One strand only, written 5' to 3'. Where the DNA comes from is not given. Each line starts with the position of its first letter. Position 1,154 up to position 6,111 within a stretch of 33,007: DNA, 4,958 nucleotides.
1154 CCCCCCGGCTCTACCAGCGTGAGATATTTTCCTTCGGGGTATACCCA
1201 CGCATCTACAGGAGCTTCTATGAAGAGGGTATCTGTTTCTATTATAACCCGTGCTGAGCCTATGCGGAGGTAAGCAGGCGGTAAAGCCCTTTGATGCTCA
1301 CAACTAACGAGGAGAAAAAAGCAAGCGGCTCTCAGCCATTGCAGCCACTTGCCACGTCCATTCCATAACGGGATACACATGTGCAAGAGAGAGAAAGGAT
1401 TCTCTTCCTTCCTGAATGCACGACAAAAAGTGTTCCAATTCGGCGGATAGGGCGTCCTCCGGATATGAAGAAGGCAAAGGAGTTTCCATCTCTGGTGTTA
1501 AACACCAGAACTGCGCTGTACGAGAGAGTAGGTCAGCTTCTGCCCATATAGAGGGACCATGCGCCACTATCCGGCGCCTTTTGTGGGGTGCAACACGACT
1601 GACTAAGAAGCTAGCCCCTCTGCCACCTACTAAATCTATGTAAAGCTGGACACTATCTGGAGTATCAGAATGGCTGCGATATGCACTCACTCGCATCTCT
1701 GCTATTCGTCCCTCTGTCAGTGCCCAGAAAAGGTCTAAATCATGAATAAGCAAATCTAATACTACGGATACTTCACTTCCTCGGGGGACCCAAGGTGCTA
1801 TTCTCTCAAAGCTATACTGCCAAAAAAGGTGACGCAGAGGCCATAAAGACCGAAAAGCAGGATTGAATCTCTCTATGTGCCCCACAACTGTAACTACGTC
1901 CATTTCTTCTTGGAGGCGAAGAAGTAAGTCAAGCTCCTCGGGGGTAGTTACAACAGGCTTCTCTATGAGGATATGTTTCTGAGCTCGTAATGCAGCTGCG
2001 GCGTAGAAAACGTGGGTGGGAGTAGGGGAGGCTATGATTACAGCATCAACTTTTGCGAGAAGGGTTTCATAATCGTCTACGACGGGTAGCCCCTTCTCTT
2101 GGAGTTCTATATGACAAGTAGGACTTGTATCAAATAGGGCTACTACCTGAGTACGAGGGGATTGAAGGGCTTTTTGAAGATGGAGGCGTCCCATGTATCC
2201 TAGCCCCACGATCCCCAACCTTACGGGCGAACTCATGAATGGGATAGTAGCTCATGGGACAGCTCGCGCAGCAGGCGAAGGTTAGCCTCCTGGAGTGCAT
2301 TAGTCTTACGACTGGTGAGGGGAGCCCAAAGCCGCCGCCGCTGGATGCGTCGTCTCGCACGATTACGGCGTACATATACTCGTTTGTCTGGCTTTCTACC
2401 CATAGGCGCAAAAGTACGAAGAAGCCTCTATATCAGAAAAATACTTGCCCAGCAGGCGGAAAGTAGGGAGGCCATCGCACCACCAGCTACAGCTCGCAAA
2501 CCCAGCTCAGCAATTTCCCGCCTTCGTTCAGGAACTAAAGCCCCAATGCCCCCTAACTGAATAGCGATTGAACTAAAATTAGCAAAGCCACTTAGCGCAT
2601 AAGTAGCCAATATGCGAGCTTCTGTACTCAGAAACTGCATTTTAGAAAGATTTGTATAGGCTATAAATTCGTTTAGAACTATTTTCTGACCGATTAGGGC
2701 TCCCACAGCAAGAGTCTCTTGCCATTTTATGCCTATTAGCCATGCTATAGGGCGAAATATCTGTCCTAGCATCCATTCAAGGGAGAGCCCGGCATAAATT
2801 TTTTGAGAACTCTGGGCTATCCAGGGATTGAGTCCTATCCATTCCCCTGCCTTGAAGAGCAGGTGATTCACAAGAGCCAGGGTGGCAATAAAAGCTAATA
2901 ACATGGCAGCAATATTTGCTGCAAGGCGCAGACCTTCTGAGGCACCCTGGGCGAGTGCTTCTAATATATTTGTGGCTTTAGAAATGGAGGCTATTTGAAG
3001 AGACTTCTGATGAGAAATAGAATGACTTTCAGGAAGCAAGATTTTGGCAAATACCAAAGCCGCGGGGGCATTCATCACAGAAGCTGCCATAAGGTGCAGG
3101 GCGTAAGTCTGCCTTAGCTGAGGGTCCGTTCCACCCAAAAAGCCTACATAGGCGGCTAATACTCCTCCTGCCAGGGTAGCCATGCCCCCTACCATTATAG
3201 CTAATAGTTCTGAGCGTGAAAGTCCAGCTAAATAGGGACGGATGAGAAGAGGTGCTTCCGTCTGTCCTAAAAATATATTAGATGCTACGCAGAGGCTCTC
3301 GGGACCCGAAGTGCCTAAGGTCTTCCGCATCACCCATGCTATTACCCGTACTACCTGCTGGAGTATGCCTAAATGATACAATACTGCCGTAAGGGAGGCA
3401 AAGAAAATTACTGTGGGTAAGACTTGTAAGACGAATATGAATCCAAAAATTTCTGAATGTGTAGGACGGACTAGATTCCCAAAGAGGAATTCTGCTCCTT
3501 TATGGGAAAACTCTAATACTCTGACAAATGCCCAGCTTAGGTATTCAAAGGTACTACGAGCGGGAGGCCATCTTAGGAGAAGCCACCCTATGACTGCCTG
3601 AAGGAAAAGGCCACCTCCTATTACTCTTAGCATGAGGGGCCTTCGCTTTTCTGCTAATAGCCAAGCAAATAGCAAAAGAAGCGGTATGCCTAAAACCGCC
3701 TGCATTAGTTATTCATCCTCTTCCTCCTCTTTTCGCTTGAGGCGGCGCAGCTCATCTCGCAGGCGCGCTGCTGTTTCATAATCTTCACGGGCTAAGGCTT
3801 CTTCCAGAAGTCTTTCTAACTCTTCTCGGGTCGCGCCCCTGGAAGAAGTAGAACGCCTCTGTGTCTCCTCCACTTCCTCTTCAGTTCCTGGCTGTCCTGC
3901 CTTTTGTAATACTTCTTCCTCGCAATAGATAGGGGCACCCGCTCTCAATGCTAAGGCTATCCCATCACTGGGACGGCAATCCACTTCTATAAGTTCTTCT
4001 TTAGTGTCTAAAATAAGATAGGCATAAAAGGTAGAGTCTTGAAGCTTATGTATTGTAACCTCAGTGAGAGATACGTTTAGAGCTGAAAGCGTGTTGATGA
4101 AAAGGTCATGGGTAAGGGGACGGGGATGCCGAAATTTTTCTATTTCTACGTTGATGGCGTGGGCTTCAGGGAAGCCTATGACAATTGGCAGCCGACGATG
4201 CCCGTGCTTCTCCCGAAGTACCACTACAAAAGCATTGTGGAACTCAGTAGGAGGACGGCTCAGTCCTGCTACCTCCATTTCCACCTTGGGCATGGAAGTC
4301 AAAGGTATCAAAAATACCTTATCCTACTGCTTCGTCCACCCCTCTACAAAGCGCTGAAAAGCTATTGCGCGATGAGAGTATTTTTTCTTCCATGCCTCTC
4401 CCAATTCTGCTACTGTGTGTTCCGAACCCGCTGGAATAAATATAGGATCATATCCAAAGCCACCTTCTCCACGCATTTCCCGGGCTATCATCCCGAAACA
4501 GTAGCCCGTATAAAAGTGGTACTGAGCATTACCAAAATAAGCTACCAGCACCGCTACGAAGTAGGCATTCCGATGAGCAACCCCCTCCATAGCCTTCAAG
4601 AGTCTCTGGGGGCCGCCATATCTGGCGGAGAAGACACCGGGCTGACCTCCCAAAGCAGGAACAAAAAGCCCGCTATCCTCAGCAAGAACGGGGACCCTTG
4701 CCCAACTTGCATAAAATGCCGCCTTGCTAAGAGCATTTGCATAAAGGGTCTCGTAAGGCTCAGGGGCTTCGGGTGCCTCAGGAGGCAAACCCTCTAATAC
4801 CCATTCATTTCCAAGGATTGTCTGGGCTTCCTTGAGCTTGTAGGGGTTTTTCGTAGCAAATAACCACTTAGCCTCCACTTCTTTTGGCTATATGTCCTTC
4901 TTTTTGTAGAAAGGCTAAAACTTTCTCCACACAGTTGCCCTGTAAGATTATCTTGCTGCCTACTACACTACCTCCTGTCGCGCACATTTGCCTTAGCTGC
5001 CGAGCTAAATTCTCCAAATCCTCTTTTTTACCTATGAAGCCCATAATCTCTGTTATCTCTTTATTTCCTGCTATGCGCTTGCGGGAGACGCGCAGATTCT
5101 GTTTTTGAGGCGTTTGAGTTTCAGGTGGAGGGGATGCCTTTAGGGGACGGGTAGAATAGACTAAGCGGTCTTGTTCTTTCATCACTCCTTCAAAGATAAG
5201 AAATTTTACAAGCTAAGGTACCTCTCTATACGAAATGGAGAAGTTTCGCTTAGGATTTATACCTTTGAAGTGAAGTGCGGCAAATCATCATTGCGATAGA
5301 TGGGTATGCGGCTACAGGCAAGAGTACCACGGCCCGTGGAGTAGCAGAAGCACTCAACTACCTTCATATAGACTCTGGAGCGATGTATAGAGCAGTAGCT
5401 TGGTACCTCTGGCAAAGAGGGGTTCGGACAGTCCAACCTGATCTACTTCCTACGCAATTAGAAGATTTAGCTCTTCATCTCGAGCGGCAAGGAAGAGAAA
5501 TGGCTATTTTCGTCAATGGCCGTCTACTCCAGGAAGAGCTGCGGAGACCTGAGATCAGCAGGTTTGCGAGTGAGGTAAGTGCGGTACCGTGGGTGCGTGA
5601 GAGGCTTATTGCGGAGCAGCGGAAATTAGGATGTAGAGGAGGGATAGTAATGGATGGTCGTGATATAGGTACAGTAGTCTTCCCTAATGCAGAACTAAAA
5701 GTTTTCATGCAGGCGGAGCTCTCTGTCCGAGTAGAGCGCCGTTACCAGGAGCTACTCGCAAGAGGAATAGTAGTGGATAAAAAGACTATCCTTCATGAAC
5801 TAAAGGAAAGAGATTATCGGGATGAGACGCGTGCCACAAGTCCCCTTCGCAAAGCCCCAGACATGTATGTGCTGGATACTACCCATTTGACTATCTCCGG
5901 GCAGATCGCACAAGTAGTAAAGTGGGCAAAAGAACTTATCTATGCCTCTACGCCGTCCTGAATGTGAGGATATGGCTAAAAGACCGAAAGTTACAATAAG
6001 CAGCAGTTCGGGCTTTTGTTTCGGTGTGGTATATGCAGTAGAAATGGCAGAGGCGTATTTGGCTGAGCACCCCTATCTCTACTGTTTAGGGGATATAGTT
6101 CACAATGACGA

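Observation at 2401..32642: TAnnTTTG -7 boxes sit 4-8 nt from start codons at almost every transcription-unit head, suggesting leaderless mRNAs as the default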

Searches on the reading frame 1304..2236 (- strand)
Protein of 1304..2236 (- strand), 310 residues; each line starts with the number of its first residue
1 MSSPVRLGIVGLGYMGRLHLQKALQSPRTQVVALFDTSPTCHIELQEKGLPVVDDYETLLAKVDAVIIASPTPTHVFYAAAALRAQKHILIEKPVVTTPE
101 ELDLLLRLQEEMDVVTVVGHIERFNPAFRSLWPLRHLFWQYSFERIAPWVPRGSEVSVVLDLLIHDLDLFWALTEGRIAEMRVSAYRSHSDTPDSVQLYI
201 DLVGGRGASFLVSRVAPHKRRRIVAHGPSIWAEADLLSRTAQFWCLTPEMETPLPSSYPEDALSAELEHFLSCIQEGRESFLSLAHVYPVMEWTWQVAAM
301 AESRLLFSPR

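Call 23: find_encoding_contigs(protein=window:1304-2236:-, flank=10000, max_places=6)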
Protein window:1304-2236:- (310 aa): 2 contigs read that carry it; 1 place shown.
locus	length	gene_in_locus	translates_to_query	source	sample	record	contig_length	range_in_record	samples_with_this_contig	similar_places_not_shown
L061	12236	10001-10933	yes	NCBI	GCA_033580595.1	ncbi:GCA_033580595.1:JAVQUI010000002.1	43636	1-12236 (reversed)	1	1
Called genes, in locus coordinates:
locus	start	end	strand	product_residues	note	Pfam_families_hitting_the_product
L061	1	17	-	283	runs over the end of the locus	PF18075:FtsX_ECD, PF02687:FtsX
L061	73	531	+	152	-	PF00731:AIRC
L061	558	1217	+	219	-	PF01048:PNP_UDP_1 (weak)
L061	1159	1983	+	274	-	PF01063:Aminotran_4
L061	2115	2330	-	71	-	-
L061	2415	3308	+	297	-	PF24807:WD40_CDC20-Fz, PF25173:Beta-prop_WDR3_1st, PF24814:WD40_Prp19, PF24817:WD40_WDHD1_1st, PF25172:Beta-prop_WDR3_2nd, PF23381:Beta-prop_IFT122_1st, PF23414:Beta-prop_EML_2, PF24814:WD40_Prp19, +38 more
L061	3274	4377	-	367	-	PF02481:DNA_processg_A, PF17782:WHD_DprA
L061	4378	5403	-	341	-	-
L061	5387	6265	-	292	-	PF02401:LYTB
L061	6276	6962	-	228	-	PF02224:Cytidylate_kin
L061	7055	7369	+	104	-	PF01253:SUI1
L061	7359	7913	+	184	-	PF01725:Ham1p_like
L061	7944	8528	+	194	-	PF02577:BFN_dom, PF02151:UVR (weak)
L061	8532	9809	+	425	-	PF01773:Nucleos_tra2_N, PF07670:Gate, PF07662:Nucleos_tra2_C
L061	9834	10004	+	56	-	-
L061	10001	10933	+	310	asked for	PF01408:GFO_IDH_MocA, PF22725:GFO_IDH_MocA_C3 (weak)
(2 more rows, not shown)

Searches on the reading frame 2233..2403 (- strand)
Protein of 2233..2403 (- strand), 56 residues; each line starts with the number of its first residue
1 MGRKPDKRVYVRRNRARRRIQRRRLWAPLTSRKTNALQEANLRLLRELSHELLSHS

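Call 29: search_protein_families(library=pfam, proteins=[window:2233-2403:-], max_evalue=0.001)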
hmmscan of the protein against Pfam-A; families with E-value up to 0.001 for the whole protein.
window:2233-2403:- (56 aa): 0 families

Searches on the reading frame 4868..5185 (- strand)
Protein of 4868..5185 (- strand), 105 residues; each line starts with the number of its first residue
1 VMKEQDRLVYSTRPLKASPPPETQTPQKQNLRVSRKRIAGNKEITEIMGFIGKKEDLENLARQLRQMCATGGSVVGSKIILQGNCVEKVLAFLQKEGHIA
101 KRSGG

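Call 31: search_protein_families(library=ncbifam, proteins=[window:4868-5185:-], max_evalue=0.00001)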
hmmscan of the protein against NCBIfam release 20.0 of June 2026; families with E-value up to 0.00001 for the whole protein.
window:4868-5185:- (105 aa): 5 families
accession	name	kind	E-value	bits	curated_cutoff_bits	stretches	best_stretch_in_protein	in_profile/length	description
TIGR01158.1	SUI1_rel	equivalog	5e-16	58.6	111.65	1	24-105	20-102/102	stress response translation initiation inhibitor YciH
NF005297.0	PRK06824.1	equivalog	6.2e-15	55.2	145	1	31-105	46-121/121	translation initiation factor Sui1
NF005669.0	PRK07451.1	equivalog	1.1e-14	54.8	122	1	23-105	33-116/116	translation initiation factor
NF002096.0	PRK00939.1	subfamily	6.9e-13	48.7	98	1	27-99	23-95/102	stress response translation initiation inhibitor YciH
NF006536.0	PRK09019.1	equivalog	1.7e-11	44.2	142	1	2-105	2-108/108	stress response translation initiation inhibitor YciH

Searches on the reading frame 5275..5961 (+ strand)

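Call 31: search_protein_families(library=ncbifam, proteins=[window:5275-5961:+], max_evalue=0.00001)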
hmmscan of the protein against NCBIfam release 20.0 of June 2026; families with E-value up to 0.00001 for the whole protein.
window:5275-5961:+ (228 aa): 5 families
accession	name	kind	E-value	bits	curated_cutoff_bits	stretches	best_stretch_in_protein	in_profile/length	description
NF010004.0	PRK13477.1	equivalog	2.9e-64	217.3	524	1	2-222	284-507/514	bifunctional pantoate--beta-alanine ligase/(d)CMP kinase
TIGR00017.1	cmk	equivalog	7.2e-61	205.6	135.55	1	3-216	2-215/217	(d)CMP kinase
NF008816.0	PRK11860.1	equivalog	1.2e-54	185.6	943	1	5-220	445-656/662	bifunctional 3-phosphoshikimate 1-carboxyvinyltransferase/cytidylate kinase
NF007071.0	PRK09518.1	equivalog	2.9e-44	151.7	953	1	3-219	4-226/706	bifunctional cytidylate kinase/GTPase Der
TIGR02173.1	cyt_kin_arch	equivalog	9.2e-09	35.5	102.1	0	4-37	1-34/169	(d)CMP kinase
